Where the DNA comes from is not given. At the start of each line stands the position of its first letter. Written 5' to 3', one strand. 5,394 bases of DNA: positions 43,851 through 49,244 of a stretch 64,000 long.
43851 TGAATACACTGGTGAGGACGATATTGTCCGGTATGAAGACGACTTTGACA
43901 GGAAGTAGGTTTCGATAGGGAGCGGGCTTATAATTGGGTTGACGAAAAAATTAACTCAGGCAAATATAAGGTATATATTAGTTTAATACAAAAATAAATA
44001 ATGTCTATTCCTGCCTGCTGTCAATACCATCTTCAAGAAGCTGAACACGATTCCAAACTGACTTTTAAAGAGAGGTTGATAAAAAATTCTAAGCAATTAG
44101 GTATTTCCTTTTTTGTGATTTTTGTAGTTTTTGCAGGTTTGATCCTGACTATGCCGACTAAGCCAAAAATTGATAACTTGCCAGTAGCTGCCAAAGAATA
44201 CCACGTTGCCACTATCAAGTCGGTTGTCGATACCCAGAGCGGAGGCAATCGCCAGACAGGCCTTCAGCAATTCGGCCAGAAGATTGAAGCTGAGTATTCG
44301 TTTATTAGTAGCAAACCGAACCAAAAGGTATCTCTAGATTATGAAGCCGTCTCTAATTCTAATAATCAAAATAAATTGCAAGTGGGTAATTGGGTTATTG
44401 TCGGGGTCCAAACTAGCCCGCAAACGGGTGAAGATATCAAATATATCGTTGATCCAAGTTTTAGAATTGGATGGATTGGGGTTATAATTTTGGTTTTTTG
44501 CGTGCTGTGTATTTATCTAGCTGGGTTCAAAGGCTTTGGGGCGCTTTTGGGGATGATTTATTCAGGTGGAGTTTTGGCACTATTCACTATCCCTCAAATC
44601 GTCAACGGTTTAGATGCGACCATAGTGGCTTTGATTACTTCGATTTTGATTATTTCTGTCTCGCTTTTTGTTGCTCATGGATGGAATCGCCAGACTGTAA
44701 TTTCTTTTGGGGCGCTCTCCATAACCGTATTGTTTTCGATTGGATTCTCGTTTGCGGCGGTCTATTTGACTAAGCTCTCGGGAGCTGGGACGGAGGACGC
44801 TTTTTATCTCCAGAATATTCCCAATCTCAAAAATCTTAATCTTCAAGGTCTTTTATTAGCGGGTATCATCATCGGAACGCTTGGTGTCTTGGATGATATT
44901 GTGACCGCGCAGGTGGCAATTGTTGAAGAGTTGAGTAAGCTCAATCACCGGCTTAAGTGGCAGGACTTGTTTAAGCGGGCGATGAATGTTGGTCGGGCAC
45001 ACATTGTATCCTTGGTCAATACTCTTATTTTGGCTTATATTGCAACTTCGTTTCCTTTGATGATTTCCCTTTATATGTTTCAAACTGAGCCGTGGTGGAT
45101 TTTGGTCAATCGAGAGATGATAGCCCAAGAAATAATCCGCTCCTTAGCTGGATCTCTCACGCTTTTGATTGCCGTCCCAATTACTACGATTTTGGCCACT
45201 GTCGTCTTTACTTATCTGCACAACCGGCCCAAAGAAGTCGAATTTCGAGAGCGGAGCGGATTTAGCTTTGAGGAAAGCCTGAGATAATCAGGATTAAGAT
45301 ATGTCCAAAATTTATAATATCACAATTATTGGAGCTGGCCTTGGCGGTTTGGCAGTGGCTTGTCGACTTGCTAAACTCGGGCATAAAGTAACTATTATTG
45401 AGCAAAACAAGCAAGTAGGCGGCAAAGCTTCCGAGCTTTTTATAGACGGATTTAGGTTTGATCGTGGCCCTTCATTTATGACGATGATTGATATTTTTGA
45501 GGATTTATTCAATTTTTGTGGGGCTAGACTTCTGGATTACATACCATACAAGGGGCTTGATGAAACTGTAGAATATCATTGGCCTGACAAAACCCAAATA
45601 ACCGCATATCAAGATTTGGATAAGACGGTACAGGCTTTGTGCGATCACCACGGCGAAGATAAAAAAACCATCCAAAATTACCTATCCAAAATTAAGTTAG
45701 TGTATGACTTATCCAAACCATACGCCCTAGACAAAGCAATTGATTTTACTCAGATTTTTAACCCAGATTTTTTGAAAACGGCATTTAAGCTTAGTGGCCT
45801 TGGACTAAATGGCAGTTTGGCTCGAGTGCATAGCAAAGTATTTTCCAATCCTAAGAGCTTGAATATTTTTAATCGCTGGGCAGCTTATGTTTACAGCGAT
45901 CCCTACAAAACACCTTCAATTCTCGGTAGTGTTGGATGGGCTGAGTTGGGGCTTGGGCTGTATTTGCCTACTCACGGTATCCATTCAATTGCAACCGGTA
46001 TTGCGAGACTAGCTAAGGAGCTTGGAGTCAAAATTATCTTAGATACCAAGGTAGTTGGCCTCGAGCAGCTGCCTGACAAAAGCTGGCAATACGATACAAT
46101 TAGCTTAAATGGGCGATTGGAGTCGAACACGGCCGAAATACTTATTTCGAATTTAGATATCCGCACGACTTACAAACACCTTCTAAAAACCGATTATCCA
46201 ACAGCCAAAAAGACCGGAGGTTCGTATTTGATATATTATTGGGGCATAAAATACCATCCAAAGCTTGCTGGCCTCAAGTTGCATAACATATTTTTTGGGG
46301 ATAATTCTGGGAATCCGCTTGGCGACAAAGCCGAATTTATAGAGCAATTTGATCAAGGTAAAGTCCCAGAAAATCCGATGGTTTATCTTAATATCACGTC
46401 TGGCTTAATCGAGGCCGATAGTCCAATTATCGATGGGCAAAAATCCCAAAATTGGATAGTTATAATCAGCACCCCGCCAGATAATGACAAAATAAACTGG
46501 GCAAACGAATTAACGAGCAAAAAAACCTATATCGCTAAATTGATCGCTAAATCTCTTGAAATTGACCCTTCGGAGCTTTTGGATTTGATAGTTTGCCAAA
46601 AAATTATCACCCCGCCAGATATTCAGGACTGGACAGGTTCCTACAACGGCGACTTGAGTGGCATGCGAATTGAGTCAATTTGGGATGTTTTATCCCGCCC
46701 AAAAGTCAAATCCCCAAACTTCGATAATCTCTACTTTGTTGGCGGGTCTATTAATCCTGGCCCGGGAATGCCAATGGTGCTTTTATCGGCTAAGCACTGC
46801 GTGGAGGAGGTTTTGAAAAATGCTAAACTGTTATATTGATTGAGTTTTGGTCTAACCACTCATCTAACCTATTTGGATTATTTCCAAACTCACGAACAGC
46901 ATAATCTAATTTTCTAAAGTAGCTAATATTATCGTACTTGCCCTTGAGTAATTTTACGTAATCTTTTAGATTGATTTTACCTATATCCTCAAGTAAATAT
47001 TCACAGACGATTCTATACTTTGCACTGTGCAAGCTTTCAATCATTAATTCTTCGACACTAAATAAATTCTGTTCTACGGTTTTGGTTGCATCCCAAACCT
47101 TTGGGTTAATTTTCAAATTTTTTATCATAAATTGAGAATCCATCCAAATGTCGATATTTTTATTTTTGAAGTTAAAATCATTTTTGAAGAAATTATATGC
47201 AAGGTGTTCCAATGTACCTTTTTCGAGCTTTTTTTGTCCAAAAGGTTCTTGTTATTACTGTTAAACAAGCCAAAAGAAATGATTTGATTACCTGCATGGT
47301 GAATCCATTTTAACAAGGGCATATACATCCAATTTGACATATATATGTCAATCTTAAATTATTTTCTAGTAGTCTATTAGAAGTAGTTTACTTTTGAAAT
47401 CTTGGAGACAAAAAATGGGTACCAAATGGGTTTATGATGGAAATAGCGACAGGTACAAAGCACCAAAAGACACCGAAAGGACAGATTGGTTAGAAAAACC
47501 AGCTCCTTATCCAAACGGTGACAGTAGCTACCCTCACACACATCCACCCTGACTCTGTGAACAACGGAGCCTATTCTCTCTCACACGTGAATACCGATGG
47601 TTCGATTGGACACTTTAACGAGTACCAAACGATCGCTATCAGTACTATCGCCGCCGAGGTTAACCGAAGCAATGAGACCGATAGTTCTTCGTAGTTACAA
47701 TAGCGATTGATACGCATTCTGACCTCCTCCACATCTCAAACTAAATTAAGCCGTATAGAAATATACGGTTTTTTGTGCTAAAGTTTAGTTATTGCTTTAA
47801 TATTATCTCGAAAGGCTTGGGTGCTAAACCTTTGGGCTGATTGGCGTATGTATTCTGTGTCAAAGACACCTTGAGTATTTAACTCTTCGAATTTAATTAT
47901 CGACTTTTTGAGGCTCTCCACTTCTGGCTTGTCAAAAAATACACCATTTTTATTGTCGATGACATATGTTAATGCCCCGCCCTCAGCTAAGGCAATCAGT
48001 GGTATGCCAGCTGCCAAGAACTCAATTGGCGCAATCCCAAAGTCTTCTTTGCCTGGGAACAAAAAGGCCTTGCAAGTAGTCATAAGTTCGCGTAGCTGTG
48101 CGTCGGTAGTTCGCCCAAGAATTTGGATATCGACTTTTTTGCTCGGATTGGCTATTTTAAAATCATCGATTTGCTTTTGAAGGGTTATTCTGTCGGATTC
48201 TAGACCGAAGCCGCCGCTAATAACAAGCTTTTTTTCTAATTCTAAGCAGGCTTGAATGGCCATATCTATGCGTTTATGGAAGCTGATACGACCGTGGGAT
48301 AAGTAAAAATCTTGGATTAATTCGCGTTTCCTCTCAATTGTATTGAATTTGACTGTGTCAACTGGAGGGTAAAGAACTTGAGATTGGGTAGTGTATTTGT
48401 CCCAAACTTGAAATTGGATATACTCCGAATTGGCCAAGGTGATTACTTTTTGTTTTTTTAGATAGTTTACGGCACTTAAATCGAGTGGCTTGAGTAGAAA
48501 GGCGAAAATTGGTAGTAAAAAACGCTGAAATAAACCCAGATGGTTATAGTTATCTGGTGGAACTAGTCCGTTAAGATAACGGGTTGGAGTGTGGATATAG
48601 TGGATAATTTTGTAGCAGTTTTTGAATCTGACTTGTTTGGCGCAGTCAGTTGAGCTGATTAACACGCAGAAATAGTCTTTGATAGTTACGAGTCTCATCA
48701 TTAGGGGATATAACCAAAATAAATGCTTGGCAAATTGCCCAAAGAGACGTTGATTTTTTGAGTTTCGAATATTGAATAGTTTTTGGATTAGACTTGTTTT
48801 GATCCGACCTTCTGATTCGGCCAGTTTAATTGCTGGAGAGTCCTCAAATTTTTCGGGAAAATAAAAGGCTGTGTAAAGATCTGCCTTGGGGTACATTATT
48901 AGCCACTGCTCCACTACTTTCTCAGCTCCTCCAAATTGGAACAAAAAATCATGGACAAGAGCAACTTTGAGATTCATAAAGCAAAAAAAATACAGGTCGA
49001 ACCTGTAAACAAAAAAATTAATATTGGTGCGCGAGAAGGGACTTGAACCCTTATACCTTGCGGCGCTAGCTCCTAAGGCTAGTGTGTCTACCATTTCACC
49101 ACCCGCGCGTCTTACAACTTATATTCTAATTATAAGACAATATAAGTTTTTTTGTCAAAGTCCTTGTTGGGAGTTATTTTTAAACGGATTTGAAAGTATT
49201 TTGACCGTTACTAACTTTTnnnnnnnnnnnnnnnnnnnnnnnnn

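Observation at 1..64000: Exceptional density of truncated or catalytically degenerate copies of core information-processing genes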

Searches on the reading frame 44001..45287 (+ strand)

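Call 8: search_protein_families(library=pfam, proteins=[window:44001-45287:+], max_evalue=0.001)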
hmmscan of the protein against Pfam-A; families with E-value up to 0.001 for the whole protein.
window:44001-45287:+ (428 aa): 1 family
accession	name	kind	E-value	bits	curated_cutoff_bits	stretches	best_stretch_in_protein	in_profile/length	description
PF07907.16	YibE_F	-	8.9e-59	199.4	27.2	1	161-400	3-240/241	YibE/F-like protein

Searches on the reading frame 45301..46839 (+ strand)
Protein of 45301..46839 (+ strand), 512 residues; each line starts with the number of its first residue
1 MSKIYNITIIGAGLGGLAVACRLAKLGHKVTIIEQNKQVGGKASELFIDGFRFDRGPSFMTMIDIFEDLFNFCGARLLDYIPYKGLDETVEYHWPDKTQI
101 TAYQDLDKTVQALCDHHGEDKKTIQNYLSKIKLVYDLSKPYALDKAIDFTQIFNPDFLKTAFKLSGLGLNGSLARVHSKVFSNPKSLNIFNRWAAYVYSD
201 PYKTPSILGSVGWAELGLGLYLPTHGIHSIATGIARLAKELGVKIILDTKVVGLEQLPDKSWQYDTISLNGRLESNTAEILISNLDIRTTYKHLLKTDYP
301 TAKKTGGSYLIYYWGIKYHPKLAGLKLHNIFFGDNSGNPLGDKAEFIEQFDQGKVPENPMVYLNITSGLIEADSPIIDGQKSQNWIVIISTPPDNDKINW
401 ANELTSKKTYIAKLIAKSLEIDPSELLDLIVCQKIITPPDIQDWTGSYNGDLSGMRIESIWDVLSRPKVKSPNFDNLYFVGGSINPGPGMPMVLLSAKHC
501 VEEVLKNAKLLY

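Call 8: search_protein_families(library=pfam, proteins=[window:45301-46839:+], max_evalue=0.001)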
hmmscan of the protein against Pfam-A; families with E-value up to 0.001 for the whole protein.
window:45301-46839:+ (512 aa): 8 families
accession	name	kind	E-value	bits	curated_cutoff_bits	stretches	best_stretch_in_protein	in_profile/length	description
PF01593.30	Amino_oxidase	-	2.1e-15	57.4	19.8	1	14-287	1-256/443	Flavin containing amine oxidoreductase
PF13450.12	NAD_binding_8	-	1e-14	55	21.9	1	9-73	1-65/68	NAD(P)-binding Rossmann-like domain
PF01266.30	DAO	-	1.1e-11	45.4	27.9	1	7-45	2-44/353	FAD dependent oxidoreductase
PF00070.33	Pyr_redox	-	1.9e-08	35.1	22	1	7-40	2-35/82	Pyridine nucleotide-disulphide oxidoreductase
PF07992.20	Pyr_redox_2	-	3.7e-06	27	26.1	1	6-38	2-34/291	Pyridine nucleotide-disulphide oxidoreductase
PF12831.13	FAD_oxidored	-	1.5e-05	24.9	27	1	7-45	2-40/416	FAD dependent oxidoreductase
PF00890.30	FAD_binding_2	-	2.6e-05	24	20.4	1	9-42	4-37/414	FAD binding domain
PF03486.20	HI0933_like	-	7.4e-05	22.7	50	1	6-42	2-38/244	HI0933-like protein Rossmann domain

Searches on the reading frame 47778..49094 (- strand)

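Call 8: search_protein_families(library=pfam, proteins=[window:47778-49094:-], max_evalue=0.001)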
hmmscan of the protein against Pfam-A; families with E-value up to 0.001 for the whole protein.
window:47778-49094:- (438 aa): 2 families
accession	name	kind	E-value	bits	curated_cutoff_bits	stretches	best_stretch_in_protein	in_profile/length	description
PF00534.26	Glycos_transf_1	-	5e-22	78.7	26.4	1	261-406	15-159/172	Glycosyl transferases group 1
PF13692.12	Glyco_trans_1_4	-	4.1e-11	43.7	27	1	266-401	6-138/142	Glycosyl transferases group 1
